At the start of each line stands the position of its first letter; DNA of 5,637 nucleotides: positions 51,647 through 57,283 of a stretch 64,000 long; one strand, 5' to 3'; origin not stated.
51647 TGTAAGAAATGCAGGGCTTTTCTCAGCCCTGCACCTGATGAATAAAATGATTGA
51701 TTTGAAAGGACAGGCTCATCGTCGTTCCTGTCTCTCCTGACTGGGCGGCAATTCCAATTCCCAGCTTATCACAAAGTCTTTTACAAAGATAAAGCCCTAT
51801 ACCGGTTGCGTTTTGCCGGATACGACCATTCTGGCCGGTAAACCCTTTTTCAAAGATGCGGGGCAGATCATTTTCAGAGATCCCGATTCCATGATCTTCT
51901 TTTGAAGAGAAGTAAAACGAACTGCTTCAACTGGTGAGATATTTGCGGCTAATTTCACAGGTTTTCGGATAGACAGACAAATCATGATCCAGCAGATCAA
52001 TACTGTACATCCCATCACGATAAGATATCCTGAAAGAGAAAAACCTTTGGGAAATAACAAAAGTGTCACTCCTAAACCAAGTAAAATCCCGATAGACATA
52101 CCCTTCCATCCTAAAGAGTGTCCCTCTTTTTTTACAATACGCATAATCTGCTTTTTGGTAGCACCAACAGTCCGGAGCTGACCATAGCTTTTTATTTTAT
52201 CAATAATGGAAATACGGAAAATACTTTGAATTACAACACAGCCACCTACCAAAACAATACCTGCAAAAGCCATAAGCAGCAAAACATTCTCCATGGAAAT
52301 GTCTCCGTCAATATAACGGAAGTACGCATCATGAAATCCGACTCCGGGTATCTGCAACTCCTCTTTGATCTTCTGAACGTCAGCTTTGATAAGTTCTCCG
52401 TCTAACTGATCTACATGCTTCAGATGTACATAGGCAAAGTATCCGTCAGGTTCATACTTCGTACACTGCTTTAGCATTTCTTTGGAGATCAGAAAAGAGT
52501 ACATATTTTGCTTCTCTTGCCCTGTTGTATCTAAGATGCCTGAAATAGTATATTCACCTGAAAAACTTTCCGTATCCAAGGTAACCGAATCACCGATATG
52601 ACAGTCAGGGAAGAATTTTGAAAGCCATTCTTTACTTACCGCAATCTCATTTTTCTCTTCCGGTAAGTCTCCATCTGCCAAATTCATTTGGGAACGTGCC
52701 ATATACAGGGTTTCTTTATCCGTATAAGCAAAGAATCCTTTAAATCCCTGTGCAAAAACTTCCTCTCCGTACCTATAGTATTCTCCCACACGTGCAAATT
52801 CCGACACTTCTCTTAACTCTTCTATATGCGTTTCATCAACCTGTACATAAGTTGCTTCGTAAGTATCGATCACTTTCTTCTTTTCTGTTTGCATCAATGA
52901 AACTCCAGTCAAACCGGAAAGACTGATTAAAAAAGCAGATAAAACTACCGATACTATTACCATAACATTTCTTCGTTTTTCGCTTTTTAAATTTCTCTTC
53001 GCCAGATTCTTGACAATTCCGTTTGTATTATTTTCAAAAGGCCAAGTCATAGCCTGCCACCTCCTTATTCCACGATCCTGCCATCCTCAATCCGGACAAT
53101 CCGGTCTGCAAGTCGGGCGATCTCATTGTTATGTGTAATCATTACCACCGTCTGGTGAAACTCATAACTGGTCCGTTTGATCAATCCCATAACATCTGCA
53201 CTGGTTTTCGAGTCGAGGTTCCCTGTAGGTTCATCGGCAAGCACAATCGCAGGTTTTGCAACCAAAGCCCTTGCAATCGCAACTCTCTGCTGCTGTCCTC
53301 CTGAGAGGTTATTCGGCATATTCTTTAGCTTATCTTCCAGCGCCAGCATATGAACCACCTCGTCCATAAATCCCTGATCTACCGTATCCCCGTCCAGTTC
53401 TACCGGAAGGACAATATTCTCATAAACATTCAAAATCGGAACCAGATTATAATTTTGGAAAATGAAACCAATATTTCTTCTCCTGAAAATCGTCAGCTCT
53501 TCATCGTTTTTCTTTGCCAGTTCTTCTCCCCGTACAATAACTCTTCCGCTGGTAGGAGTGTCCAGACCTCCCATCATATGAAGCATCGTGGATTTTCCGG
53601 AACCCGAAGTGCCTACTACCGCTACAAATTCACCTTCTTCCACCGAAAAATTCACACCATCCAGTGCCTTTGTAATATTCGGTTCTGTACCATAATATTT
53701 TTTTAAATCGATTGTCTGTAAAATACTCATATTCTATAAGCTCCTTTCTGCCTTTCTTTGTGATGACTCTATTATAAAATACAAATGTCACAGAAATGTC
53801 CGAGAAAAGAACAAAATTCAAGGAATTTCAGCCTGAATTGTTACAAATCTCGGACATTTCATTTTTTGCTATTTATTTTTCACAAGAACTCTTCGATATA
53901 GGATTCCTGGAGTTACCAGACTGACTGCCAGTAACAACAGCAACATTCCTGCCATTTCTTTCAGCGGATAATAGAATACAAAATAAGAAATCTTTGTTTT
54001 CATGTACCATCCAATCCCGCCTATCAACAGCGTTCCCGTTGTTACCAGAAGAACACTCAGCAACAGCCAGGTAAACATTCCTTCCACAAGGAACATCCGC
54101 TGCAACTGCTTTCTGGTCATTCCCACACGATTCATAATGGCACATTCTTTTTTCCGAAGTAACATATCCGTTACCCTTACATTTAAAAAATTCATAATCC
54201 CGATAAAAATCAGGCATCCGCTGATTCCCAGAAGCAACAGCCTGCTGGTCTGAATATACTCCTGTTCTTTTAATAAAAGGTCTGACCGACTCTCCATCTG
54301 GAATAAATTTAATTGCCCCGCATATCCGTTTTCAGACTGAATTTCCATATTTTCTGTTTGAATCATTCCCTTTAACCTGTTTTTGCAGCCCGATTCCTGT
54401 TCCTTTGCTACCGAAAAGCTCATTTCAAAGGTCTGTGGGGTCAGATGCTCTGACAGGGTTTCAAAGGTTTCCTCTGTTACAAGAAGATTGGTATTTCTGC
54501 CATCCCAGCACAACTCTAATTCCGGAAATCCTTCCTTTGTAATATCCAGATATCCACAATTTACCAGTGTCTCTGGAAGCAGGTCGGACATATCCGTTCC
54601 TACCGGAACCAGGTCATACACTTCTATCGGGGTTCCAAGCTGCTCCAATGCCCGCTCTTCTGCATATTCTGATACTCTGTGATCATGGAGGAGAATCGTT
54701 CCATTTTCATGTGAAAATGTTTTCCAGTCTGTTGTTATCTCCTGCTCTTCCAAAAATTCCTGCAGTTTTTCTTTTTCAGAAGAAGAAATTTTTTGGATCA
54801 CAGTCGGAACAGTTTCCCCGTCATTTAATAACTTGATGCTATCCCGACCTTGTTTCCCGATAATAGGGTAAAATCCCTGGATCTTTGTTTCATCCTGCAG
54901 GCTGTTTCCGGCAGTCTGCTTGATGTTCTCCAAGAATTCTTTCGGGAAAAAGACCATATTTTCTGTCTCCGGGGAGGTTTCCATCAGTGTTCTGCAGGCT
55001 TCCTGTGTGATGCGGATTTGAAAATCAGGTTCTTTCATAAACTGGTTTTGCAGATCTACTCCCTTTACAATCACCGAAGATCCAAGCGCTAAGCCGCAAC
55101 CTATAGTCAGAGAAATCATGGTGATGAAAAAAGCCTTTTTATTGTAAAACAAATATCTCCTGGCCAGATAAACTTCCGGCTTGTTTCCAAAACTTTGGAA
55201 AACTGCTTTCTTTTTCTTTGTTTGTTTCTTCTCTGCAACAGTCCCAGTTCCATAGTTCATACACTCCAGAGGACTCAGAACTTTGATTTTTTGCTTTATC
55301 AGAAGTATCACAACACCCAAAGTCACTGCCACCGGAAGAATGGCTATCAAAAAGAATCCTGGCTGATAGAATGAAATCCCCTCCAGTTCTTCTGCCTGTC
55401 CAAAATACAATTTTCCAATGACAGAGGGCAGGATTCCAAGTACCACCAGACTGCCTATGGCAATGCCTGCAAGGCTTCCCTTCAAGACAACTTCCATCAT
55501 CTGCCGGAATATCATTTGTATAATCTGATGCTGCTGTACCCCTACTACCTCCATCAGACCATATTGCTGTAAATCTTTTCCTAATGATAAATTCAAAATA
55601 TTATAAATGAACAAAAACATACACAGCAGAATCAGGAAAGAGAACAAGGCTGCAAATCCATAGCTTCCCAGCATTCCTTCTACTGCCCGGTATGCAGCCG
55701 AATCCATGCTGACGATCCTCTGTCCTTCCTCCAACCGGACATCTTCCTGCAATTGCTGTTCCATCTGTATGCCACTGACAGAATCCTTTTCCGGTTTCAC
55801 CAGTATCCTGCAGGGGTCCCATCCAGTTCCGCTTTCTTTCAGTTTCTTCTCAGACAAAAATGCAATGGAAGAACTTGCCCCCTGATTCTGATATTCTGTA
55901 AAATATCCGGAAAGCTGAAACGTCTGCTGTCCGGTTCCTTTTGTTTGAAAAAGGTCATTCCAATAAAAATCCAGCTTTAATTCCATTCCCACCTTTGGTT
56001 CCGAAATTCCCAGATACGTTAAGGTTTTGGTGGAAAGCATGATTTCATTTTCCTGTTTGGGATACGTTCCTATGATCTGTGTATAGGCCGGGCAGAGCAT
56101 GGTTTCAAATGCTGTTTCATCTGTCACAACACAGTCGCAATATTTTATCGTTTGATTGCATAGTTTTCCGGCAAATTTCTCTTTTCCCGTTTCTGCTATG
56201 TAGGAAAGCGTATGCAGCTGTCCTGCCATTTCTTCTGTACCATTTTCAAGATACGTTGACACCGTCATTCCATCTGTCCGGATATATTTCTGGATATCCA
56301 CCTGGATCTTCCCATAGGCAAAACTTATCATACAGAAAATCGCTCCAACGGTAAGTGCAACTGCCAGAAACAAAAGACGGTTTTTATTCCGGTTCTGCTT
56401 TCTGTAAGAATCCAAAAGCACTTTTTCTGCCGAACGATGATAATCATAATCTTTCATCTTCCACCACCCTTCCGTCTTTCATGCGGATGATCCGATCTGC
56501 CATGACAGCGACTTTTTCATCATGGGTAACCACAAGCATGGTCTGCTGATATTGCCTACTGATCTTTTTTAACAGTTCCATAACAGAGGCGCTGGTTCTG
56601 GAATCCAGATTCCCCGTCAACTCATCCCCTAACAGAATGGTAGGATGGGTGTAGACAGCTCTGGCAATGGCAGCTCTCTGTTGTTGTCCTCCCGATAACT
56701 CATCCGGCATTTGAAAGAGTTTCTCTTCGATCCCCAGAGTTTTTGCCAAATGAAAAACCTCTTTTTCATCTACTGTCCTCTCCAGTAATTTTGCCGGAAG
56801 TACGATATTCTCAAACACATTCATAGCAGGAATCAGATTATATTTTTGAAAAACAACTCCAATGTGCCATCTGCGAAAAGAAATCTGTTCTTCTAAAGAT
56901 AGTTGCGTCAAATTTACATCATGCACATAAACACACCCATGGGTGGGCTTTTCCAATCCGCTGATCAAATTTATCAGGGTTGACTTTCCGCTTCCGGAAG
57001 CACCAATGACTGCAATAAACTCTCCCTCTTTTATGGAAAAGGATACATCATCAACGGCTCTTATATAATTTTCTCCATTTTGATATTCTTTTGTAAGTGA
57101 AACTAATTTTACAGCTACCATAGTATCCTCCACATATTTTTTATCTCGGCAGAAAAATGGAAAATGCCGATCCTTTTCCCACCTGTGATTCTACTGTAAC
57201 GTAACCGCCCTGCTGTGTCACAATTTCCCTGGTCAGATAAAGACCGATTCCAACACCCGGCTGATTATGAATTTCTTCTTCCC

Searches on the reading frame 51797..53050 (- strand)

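Call 63: search_protein_families(library=pfam, proteins=[window:51797-53050:-], max_evalue=0.00001)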
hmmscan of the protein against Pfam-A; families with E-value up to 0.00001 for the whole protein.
window:51797-53050:- (417 aa): 1 family
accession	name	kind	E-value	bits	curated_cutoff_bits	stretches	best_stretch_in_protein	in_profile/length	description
PF02687.27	FtsX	-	6.9e-09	36.2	25.5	1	260-366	1-117/120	FtsX-like permease C-terminal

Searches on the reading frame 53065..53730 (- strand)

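Call 63: search_protein_families(library=pfam, proteins=[window:53065-53730:-], max_evalue=0.00001)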
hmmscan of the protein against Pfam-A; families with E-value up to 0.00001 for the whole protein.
window:53065-53730:- (221 aa): 2 families
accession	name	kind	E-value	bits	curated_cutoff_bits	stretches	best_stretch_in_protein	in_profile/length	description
PF00005.33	ABC_tran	-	7.8e-35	120.9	25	1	23-169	1-136/137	ABC transporter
PF02463.25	SMC_N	-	8e-09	35.7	40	1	33-215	24-212/220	RecF/RecN/SMC N terminal domain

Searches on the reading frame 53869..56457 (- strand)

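Call 63: search_protein_families(library=pfam, proteins=[window:53869-56457:-], max_evalue=0.00001)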
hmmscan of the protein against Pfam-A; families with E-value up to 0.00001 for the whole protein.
window:53869-56457:- (862 aa): 1 family
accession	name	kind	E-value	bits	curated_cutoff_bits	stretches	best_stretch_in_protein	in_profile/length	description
PF02687.27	FtsX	-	1.7e-19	70.5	25.5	2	745-858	3-116/120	FtsX-like permease C-terminal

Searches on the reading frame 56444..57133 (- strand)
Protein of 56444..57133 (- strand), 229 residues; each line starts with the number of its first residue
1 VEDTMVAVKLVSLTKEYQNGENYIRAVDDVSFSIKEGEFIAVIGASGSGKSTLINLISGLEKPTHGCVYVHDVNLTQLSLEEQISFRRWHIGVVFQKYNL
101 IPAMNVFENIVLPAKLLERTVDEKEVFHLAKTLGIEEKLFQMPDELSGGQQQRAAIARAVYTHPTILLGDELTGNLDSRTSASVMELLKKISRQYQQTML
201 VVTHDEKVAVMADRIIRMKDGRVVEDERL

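Call 63: search_protein_families(library=pfam, proteins=[window:56444-57133:-], max_evalue=0.00001)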
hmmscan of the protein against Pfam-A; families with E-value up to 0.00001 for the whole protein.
window:56444-57133:- (229 aa): 3 families
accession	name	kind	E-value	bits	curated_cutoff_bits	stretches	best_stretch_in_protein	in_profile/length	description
PF00005.33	ABC_tran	-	1.1e-33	117.2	25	1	28-173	2-136/137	ABC transporter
PF02463.25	SMC_N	-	2.7e-09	37.2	40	1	118-219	115-212/220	RecF/RecN/SMC N terminal domain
PF13304.12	AAA_21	-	3.1e-06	27.9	27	0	39-60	1-22/304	AAA domain, putative AbiEii toxin, Type IV TA system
